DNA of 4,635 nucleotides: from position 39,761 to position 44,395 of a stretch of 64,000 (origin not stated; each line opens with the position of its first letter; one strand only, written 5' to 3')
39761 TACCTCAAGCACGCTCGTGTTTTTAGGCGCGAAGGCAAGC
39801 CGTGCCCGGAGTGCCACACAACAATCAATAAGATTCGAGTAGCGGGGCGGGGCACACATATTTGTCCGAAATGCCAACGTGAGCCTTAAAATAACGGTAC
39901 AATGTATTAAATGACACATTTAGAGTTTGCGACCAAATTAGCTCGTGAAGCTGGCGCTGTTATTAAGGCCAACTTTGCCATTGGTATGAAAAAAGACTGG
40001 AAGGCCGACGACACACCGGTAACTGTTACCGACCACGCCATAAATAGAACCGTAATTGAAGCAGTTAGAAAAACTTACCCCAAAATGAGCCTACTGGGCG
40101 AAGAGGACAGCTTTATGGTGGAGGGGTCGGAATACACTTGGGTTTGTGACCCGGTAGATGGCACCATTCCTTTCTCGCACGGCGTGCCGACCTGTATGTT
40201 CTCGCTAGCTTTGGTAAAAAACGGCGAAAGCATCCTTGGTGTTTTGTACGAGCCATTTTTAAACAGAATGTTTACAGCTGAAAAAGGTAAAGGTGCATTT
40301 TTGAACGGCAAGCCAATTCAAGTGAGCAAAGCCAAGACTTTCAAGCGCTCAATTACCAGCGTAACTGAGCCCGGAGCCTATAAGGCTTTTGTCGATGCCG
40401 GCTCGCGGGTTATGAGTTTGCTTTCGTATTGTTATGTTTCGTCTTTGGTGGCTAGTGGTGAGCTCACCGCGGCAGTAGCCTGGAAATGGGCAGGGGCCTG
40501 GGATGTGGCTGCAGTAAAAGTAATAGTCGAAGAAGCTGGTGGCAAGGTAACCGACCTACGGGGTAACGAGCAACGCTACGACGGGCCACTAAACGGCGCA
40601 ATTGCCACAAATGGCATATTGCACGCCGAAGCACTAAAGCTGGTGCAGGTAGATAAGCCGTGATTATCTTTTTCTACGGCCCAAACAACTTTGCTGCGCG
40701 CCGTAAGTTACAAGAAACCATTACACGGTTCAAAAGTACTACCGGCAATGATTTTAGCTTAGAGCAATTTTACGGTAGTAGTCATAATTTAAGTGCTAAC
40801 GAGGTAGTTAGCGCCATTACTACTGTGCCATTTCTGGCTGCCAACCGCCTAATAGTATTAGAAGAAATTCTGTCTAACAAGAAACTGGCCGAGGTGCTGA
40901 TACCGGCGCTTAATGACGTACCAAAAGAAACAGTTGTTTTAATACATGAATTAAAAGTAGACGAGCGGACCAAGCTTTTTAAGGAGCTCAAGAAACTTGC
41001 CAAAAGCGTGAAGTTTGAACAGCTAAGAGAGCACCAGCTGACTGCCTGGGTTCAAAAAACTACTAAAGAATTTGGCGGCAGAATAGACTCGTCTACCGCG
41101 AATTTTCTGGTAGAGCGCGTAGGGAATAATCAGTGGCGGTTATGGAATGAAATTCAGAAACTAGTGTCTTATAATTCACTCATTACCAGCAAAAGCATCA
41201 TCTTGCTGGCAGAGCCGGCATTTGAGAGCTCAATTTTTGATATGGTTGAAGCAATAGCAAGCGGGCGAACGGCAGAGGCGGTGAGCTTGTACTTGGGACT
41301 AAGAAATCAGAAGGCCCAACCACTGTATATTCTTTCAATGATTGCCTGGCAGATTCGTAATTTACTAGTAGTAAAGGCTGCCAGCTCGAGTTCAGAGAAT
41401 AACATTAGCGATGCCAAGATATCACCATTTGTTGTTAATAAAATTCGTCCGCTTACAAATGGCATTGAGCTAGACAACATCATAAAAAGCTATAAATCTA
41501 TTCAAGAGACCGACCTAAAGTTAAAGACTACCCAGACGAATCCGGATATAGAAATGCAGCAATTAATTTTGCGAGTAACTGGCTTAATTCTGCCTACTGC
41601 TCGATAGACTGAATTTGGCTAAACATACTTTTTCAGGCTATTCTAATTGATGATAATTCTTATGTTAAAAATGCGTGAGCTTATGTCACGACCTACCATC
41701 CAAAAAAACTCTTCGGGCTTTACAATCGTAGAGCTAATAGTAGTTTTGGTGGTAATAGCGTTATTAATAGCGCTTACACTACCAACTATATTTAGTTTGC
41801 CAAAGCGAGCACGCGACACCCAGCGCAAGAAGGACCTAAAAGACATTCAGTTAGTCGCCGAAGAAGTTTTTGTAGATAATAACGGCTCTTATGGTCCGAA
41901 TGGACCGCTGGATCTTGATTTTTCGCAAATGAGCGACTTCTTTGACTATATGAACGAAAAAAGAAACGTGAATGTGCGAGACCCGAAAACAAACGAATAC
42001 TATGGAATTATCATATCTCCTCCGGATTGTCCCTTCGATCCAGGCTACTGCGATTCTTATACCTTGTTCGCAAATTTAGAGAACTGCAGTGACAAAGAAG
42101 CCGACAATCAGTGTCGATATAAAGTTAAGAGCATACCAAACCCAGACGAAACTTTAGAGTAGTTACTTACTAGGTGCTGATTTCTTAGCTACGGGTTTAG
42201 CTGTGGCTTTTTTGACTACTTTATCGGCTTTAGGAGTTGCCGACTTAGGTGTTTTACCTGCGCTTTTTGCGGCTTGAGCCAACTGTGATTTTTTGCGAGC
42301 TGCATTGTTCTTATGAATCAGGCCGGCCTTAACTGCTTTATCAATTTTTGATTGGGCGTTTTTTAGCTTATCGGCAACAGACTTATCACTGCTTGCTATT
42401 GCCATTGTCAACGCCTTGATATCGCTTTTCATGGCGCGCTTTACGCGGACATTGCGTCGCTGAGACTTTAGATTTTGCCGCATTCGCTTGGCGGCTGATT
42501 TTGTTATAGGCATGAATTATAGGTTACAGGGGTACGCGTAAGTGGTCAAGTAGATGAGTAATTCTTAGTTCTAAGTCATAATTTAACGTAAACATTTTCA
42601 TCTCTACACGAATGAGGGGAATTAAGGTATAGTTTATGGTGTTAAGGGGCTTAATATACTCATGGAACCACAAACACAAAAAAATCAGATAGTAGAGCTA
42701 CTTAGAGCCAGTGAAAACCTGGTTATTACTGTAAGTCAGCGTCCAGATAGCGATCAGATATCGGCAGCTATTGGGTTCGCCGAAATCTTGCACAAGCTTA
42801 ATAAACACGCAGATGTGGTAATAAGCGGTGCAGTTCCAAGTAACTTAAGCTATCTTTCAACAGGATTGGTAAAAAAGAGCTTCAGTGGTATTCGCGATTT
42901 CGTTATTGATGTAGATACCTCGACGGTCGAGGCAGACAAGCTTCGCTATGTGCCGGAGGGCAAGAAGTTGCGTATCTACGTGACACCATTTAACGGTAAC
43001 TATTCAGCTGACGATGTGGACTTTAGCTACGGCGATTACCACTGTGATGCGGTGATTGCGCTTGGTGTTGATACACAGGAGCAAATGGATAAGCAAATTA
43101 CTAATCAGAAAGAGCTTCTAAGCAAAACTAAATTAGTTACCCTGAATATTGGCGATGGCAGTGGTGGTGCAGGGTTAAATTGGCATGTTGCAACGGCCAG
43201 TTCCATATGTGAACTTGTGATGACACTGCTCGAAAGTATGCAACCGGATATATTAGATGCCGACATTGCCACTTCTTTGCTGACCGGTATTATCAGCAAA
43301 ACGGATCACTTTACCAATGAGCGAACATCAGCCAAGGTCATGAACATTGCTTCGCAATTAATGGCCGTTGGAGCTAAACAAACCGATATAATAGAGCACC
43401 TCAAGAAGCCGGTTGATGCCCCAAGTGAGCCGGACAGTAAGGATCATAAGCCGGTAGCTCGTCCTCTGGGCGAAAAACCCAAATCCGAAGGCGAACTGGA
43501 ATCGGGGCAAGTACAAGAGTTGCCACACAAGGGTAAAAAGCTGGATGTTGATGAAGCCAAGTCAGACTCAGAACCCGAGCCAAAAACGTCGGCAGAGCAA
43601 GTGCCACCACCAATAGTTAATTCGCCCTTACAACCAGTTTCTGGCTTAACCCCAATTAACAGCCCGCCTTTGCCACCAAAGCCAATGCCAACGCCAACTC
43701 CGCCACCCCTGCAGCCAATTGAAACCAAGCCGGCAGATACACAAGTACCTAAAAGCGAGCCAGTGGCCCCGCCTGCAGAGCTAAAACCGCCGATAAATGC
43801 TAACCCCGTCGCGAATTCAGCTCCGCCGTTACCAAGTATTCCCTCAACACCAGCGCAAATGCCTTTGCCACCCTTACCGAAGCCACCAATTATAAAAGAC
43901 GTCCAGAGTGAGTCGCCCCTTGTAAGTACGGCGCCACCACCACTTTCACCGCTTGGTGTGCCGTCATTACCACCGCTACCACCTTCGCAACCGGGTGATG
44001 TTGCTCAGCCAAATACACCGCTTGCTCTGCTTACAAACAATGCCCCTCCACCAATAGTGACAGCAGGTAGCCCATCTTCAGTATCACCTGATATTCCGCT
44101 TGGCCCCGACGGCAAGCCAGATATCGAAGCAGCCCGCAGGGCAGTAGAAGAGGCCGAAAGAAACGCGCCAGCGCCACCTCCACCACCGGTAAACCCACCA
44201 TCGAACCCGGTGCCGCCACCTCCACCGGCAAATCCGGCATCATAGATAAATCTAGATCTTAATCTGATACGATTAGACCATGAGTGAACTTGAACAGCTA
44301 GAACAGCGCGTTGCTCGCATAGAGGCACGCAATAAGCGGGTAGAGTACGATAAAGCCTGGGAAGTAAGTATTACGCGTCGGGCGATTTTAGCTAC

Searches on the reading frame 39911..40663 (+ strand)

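Call 28: search_protein_families(library=pfam, proteins=[window:39911-40663:+], max_evalue=0.001)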
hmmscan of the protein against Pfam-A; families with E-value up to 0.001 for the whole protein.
window:39911-40663:+ (250 aa): 1 family
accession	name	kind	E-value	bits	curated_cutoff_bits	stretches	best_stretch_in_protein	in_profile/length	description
PF00459.30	Inositol_P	-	1.3e-47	163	27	1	4-245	6-266/271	Inositol monophosphatase family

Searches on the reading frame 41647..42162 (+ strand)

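Call 72: search_protein_families(library=pfam, proteins=[window:41647-42162:+], max_evalue=0.001)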
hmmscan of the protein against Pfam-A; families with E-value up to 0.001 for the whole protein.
window:41647-42162:+ (171 aa): 1 family
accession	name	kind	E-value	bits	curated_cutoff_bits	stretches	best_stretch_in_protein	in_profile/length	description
PF07963.17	N_methyl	-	1.9e-06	27.6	21.2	1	20-44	2-26/27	Prokaryotic N-terminal methylation motif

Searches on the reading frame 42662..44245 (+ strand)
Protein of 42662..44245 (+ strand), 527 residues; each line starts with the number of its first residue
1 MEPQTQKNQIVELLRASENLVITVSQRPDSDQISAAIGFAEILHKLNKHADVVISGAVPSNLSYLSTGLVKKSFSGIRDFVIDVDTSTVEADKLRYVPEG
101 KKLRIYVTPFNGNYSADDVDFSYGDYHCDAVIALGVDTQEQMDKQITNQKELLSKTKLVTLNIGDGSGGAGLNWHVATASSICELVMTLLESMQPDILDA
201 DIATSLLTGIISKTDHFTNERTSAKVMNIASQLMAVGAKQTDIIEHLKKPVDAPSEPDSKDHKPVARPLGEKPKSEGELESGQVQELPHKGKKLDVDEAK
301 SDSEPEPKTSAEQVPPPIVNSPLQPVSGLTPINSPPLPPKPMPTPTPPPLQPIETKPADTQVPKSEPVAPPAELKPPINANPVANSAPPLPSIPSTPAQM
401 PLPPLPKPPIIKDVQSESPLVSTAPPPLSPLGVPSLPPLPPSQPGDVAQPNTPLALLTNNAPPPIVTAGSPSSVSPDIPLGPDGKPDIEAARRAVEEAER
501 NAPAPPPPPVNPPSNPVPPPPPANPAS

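Call 72: search_protein_families(library=pfam, proteins=[window:42662-44245:+], max_evalue=0.001)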
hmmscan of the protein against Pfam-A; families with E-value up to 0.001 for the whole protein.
window:42662-44245:+ (527 aa): 1 family
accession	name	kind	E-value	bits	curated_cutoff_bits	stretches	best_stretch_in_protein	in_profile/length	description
PF01368.27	DHH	-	3.8e-06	27.6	28.1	1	20-210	2-125/125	DHH family, N-terminal domain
